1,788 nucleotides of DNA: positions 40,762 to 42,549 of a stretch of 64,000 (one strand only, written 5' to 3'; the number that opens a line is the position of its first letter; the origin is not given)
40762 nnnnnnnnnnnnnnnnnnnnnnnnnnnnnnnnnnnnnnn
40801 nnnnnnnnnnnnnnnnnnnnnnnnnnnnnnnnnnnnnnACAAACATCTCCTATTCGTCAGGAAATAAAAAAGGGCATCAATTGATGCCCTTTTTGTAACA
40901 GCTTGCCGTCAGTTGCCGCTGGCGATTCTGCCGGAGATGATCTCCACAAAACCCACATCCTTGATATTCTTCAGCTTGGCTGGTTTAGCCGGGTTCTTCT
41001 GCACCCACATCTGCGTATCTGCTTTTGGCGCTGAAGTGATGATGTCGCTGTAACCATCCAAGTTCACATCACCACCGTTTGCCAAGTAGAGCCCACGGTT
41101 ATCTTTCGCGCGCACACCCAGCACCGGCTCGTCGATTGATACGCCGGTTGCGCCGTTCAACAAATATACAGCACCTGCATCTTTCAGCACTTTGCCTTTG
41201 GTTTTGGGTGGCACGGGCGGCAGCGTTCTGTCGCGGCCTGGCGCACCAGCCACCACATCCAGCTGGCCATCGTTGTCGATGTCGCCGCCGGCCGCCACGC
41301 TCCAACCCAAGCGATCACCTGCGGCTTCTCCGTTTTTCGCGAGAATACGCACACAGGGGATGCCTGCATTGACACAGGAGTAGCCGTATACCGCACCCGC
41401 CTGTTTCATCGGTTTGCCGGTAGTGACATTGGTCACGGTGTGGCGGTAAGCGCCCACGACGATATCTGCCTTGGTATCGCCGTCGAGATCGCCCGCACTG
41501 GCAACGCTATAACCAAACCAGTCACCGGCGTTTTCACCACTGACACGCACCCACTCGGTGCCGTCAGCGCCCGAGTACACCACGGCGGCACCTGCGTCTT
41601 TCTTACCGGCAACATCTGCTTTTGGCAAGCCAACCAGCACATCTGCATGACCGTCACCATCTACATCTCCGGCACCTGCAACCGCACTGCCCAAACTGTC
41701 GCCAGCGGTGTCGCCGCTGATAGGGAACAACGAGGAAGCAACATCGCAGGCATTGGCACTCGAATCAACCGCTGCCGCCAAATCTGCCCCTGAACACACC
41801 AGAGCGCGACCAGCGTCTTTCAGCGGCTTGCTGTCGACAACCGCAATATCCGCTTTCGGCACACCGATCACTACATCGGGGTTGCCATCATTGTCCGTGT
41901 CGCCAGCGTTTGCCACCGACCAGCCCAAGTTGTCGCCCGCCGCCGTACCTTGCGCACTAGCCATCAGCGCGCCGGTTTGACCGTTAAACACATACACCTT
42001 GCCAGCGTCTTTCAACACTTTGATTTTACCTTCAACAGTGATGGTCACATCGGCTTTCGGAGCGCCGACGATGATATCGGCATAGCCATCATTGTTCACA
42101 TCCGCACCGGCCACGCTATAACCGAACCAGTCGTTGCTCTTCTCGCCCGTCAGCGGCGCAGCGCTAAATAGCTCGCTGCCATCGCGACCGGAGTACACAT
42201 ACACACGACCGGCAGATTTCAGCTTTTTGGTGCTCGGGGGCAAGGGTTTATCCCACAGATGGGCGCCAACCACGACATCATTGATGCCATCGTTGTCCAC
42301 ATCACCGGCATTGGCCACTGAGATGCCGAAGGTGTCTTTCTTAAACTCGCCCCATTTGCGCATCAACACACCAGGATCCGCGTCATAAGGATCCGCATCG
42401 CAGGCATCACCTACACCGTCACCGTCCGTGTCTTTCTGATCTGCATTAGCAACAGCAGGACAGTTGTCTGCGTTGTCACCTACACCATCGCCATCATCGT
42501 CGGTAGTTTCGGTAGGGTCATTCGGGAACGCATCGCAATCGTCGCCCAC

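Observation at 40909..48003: Giant secreted protein combining ~80 thrombospondin type-3 Ca-binding motifs with an integrin-like seven-repeat FG-GAP module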

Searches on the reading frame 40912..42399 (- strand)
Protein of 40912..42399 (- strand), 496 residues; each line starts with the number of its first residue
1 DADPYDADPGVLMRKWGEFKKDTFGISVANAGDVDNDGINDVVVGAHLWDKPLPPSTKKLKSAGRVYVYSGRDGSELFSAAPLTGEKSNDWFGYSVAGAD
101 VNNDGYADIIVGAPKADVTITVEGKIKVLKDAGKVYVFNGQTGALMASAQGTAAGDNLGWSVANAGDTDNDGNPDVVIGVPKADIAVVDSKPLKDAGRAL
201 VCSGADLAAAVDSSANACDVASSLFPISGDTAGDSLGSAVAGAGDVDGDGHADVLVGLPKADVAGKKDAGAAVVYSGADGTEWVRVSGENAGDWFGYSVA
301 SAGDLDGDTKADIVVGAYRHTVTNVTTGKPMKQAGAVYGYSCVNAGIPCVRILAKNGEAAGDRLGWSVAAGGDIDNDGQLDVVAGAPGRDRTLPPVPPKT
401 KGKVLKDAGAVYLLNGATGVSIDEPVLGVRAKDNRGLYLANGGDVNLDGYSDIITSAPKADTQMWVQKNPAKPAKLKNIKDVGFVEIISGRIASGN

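Call 19: find_homologous_proteins(query=window:40912-42399:-, max_evalue=1e-10)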
Query seq(496 aa) (496 aa): 5637 proteins with E <= 1e-10 among 8000 candidates; the best 120 are listed.
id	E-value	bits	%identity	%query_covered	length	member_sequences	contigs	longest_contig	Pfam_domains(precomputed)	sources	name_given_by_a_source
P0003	0.0e+0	1072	99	100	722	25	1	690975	PF02412.24,PF01839.30,PF14312.13,PF13517.13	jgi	jgi:hypothetical protein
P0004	3.4e-271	918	86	100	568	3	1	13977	PF02412.24,PF01839.30,PF14312.13,PF13517.13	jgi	-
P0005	1.8e-245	834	82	98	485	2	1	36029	PF01839.30,PF14312.13,PF13517.13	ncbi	ncbi:MAG: integrin alpha [Pseudomonadales bacterium]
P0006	7.9e-229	779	74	100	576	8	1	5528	PF02412.24,PF01839.30,PF14312.13,PF13517.13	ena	-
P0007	5.7e-222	756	71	100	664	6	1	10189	PF02412.24,PF01839.30,PF14312.13,PF13517.13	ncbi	-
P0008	1.6e-220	751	73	100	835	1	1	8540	PF02412.24,PF01839.30,PF14312.13,PF13517.13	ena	-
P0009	4.1e-199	681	69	100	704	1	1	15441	PF02412.24,PF01839.30,PF14312.13,PF13517.13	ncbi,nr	ncbi:MAG: thrombospondin type 3 repeat-containing protein, partial [Pseudomonadales bacterium]|nr:th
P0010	3.6e-180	618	64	98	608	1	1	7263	PF02412.24,PF01839.30,PF14312.13,PF13517.13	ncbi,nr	ncbi:MAG TPA: integrin alpha [Pseudomonadales bacterium]|nr:integrin alpha [Pseudomonadales bacteriu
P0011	8.8e-133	462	61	83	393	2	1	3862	PF01839.30,PF13517.13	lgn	-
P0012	9.2e-119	416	58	70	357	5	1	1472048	PF01839.30,PF13517.13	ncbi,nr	ncbi:MAG: FG-GAP repeat protein [Cellvibrionales bacterium]|nr:FG-GAP repeat protein [Cellvibrionale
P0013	4.0e-118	414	51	99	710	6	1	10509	PF02412.24,PF01839.30,PF13517.13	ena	-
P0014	1.4e-105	372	36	92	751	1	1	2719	PF01839.30,PF14312.13,PF13517.13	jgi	jgi:hypothetical protein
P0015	4.5e-101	357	35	93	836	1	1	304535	PF01839.30,PF23727.2,PF14312.13,PF13517.13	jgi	jgi:FG-GAP repeat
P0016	1.0e-96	343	57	67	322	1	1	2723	PF01839.30,PF13517.13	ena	-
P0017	1.1e-96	343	36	91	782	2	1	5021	PF01839.30,PF14312.13,PF13517.13,PF21955.1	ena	-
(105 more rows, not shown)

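Call 20: find_encoding_contigs(protein=P0003, flank=10000, max_places=3)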
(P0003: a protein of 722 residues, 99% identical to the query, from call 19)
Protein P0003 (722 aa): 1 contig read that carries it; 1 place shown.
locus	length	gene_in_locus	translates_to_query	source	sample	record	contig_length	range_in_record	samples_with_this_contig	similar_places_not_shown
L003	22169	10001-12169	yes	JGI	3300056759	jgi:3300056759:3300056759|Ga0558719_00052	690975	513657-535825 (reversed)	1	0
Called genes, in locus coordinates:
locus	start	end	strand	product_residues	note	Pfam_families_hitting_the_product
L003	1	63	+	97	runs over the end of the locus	PF27465:Fis_N, PF02954:HTH_8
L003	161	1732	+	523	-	PF02142:MGS, PF01808:AICARFT_IMPCHas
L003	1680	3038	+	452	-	PF02844:GARS_N, PF01071:GARS_A, PF02843:GARS_C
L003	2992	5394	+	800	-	PF07696:7TMR-DISMED2, PF07695:7TMR-DISM_7TM, PF00512:HisKA, PF00072:Response_reg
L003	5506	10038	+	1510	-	-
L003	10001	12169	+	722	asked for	PF02412:TSP_3, PF14312:FG-GAP_2 (faint), PF01839:FG-GAP, PF13517:FG-GAP_3, PF01839:FG-GAP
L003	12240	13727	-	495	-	PF00004:AAA, PF17862:AAA_lid_3 (weak)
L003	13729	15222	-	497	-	PF04715:, PF00425:Chorismate_bind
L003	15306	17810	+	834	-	PF00270:DEAD, PF00271:Helicase_C, PF08482:HrpB_C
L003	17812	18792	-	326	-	PF18075:FtsX_ECD, PF02687:FtsX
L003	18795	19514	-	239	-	PF00005:ABC_tran, PF13304:AAA_21 (weak)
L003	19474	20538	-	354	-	PF13401:AAA_22 (faint), PF02881:SRP54_N, PF06414:Zeta_toxin, PF00448:SRP54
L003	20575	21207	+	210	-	PF03602:Cons_hypoth95, PF05175:MTS, PF13847:Methyltransf_31 (weak)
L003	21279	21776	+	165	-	PF01467:CTP_transf_like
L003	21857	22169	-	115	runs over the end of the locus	-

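Call 21: find_encoding_contigs(protein=P0008, flank=10000, max_places=3)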
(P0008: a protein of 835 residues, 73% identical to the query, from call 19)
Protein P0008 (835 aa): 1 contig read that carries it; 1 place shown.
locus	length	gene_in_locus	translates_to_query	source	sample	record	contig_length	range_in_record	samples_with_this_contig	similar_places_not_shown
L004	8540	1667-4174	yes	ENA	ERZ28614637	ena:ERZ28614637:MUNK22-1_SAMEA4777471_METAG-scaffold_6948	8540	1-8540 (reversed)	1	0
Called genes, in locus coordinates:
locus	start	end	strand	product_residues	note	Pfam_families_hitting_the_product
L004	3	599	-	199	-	?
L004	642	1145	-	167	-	PF01865:PhoU_div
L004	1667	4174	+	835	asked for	PF02412:TSP_3 (faint), PF13517:FG-GAP_3 (faint), PF01839:FG-GAP (weak), PF14312:FG-GAP_2 (faint), PF01839:FG-GAP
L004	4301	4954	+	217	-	PF00697:PRAI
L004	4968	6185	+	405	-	PF00291:PALP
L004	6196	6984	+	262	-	PF00290:Trp_syntA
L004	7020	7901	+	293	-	PF17848:Zn_ribbon_ACC, PF01039:Carboxyl_trans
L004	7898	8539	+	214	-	?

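Call 22: find_encoding_contigs(protein=P0013, flank=10000, max_places=3)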
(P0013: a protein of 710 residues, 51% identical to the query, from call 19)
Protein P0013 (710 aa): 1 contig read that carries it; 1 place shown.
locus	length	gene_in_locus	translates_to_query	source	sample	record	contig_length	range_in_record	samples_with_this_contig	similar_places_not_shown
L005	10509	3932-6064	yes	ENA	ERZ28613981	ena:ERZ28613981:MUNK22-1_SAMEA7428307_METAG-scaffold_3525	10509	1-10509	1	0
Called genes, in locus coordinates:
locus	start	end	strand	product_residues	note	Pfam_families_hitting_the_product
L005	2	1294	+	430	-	?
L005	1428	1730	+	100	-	PF01527:HTH_Tnp_1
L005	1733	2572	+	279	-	PF13610:DDE_Tnp_IS240 (faint), PF13276:HTH_21, PF00665:rve, PF13683:rve_3, PF13333:rve_2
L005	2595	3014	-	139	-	-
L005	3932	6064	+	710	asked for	PF02412:TSP_3, PF01839:FG-GAP, PF13517:FG-GAP_3 (weak), PF01839:FG-GAP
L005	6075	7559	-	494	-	PF17862:AAA_lid_3 (faint), PF00004:AAA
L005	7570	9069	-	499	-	PF04715:, PF00425:Chorismate_bind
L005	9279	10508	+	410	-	?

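Call 25: find_related_loci(query=window:40912-42399:-, collection=genome_contigs, flank=10000)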
Query seq(496 aa) (496 aa) in genome_contigs; peptide patterns used: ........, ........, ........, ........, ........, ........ (x = any residue, [..] = any of these).
326 stretches matched a pattern; 34 encode a relative of the query (tblastn E <= 1e-3); 34 distinct loci.
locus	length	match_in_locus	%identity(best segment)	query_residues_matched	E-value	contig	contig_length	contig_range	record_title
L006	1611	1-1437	99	13-496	0e+0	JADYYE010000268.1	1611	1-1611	MAG: Phycisphaerales bacterium isolate SJ514 c_000001010310, whole genome shotgun sequence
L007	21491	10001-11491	82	1-496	0e+0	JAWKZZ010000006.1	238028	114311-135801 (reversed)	MAG: Pseudomonadales bacterium isolate ABC1.141 ABC1.141.fa-6, whole genome shotgun sequence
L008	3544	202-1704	78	1-496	0e+0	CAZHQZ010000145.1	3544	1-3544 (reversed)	MAG TPA_asm: uncultured Pseudomonadales bacterium isolate SRP263991_co5_282 genome assembly, contig: NODE_54552_length_3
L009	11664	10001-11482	74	1-496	0e+0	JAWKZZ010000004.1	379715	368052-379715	MAG: Pseudomonadales bacterium isolate ABC1.141 ABC1.141.fa-4, whole genome shotgun sequence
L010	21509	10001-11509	72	1-496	0e+0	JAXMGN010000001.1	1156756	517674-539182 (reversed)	MAG: Pseudomonadales bacterium isolate STL-PRO114 C1.86.fa-1, whole genome shotgun sequence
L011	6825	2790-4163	57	2-496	4e-160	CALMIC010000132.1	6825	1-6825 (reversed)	MAG TPA_asm: uncultured Cellvibrionales bacterium isolate SRR8859111_bin.17_CONCOCT_v1.1_MAG genome assembly, contig: ER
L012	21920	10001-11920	53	2-493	7e-134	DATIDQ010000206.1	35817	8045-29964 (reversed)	MAG TPA_asm: Pseudomonadales bacterium isolate SMAG_U16347 k141_700439, whole genome shotgun sequence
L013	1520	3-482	86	12-496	4e-86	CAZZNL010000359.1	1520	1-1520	MAG TPA_asm: uncultured Pseudomonadales bacterium isolate SRP257259_co1_226 genome assembly, contig: NODE_176807_length_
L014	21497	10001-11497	35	13-464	4e-47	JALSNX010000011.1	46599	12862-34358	MAG: candidate division WOR-3 bacterium isolate 356-284_metabat1_scaf2bin.077 356-284_scaffold_212_c1, whole genome shot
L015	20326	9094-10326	35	16-463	3e-32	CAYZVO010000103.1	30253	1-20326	MAG TPA_asm: uncultured Enterobacterales bacterium isolate binchicken_co141_545 genome assembly, contig: NODE_6740_lengt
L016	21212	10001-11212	33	22-461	6e-28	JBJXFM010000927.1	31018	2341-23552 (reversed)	MAG: Blastocatellia bacterium isolate F1F2.bin.451 k127_5961748, whole genome shotgun sequence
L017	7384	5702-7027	35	16-462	2e-21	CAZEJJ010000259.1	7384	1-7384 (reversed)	MAG TPA_asm: uncultured Enterobacterales bacterium isolate binchicken_co141_421 genome assembly, contig: NODE_36015_leng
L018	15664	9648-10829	30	14-463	3e-21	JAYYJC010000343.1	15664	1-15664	MAG: Myxococcota bacterium isolate DS_MAG17 DS_MAG17_0343, whole genome shotgun sequence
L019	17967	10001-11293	30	5-457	2e-19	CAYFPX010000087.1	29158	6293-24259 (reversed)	MAG TPA_asm: uncultured Enterobacterales bacterium isolate ERP019367_co1_21 genome assembly, contig: NODE_1508_length_29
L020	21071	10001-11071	29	1-390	6e-14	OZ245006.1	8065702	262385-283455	MAG: Planctomycetota bacterium isolate 38a7a2fe-8a90-4c6b-bc07-7099b689307d genome assembly, chromosome: 1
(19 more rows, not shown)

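Call 34: search_solved_structures(query=window:40912-42399:-, max_evalue=0.001)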
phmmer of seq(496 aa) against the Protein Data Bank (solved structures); distinct sequences matched with E-value up to 0.001: 61 (the best 60 are shown).
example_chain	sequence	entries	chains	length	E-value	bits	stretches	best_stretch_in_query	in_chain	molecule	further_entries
9nab_B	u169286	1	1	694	1.2e-22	83.7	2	236-391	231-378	Human Integrin alpha 5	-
3v4p_A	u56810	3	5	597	1.6e-21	80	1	62-184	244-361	Integrin alpha-4 | Integrin alpha4 subunit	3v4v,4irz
8oxz_P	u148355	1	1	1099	1.6e-21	79.9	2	236-388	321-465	Integrin subunit alpha 5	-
9p95_A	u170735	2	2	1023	8.2e-21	77.6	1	62-184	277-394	Integrin alpha-4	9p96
5nem_A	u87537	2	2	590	3.9e-17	65.5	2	61-181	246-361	Integrin alpha-V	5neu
5ner_A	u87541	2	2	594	5e-17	65.1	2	61-181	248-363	Integrin alpha-V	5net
4um9_A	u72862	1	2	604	5.6e-17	64.9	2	61-181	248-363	Integrin alpha-V heavy chain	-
9cz7_A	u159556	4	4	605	5.6e-17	64.9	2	61-181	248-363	Integrin alpha-V heavy chain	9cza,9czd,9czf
8ij5_E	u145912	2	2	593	6.5e-17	64.7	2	61-181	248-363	Integrin alpha-V heavy chain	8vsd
4um8_A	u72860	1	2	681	6.9e-17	64.6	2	61-181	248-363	INTEGRIN ALPHA-V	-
8w30_A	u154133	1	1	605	7.2e-17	64.6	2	61-181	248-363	Integrin alpha-V heavy chain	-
8tcf_A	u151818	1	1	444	1.1e-16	63.9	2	61-181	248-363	Integrin alpha-V heavy chain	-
9xmm_A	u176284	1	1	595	1.4e-16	63.6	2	24-181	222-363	Integrin alpha-V heavy chain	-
6om2_A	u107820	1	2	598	1.4e-16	63.6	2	24-181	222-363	Integrin alpha-V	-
6om1_A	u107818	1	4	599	1.5e-16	63.6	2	24-181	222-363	Integrin alpha-V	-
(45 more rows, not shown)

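Call 74: search_protein_families(library=pfam, proteins=[L012:5325-7595:+, L012:7829-11941:+, L007:8711-11494:+, L009:8474-11485:+, L010:6596-11512:+, L011:3-4166:+], max_evalue=0.001)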
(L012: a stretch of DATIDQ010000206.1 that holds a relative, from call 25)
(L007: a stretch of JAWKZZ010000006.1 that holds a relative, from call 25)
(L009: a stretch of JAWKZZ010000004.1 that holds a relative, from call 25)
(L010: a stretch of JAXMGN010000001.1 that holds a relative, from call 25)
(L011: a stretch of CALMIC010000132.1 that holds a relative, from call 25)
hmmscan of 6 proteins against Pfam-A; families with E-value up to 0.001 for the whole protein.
L012:5325-7595:+ (756 aa): 3 families
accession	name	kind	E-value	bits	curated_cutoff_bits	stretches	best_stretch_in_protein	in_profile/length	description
PF01841.26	Transglut_core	-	3.5e-25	88.8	23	1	439-555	2-108/108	Transglutaminase-like superfamily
PF11992.13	TgpA_N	-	1.2e-17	64.4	30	1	50-408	15-330/333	TgpA N-terminal domain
PF13559.11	DUF4129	-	2.3e-10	40.8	24.8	1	676-743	1-67/69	Domain of unknown function (DUF4129)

L012:7829-11941:+ (1370 aa): 5 families
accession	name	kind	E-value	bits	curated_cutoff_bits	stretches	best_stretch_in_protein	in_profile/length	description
PF02412.23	TSP_3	-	1.9e-157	511.1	25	17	368-407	1-36/36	Thrombospondin type 3 repeat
PF01839.29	FG-GAP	-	1.2e-30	105.3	22.1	6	982-1031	1-37/37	FG-GAP repeat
PF14312.12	FG-GAP_2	-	8.3e-09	36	23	0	1173-1221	13-49/49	FG-GAP repeat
PF13517.12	FG-GAP_3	-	1.8e-06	28.9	26.9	1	926-1001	1-61/61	FG-GAP-like repeat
PF22359.2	Big-like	-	3e-05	24.6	27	1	172-203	2-33/48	Bacterial Ig-like domain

L007:8711-11494:+ (927 aa): 5 families
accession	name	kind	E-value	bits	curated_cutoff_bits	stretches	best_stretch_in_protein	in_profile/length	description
PF01839.29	FG-GAP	-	1.6e-39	133.6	22.1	6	522-566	1-37/37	FG-GAP repeat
PF02412.23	TSP_3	-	8e-20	70.7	25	3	334-373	1-36/36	Thrombospondin type 3 repeat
PF13517.12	FG-GAP_3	-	7.2e-09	36.6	26.9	1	463-541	1-61/61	FG-GAP-like repeat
PF14312.12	FG-GAP_2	-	3.3e-08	34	23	0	716-756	10-39/49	FG-GAP repeat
PF22359.2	Big-like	-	2.2e-05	25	27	1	174-207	2-34/48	Bacterial Ig-like domain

L009:8474-11485:+ (1003 aa): 6 families
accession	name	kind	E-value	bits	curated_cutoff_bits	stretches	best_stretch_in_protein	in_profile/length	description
PF17164.10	DUF5122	-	2.2e-73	242.6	27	7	175-209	1-36/36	Domain of unknown function (DUF5122) beta-propeller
PF01839.29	FG-GAP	-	8.7e-49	163.2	22.1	6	601-645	1-37/37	FG-GAP repeat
PF13517.12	FG-GAP_3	-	3.1e-13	50.6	26.9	2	542-620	1-61/61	FG-GAP-like repeat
PF14312.12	FG-GAP_2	-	2.1e-12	47.4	23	0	796-844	13-47/49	FG-GAP repeat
PF02412.23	TSP_3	-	2.6e-09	37.1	25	2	453-497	1-36/36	Thrombospondin type 3 repeat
PF12256.14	TcdB_toxin_midN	-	0.00084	19.1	24.8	0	608-645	33-72/181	Insecticide toxin TcdB middle/N-terminal region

L010:6596-11512:+ (1638 aa): 5 families
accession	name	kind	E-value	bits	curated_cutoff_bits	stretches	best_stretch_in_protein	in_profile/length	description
PF02412.23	TSP_3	-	1.7e-223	722.4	25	21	679-718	1-36/36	Thrombospondin type 3 repeat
PF01839.29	FG-GAP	-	1.1e-32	111.7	22.1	6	1226-1263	1-37/37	FG-GAP repeat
PF14312.12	FG-GAP_2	-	1.2e-08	35.4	23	0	1420-1456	9-38/49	FG-GAP repeat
PF13517.12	FG-GAP_3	-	3.9e-08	34.2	26.9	2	1168-1245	1-61/61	FG-GAP-like repeat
PF24570.1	BACK_BPM_SPOP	-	2.8e-05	24.6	27.4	0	500-514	37-51/55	BPM/SPOP, BACK domain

L011:3-4166:+ (1387 aa): 3 families
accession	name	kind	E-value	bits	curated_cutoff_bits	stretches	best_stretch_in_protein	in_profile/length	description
PF02412.23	TSP_3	-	2.8e-233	753.7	25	25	596-630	2-36/36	Thrombospondin type 3 repeat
PF01839.29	FG-GAP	-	8e-27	93.1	22.1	5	952-997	1-37/37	FG-GAP repeat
PF14312.12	FG-GAP_2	-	5.6e-16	58.9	23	1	1193-1244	12-49/49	FG-GAP repeat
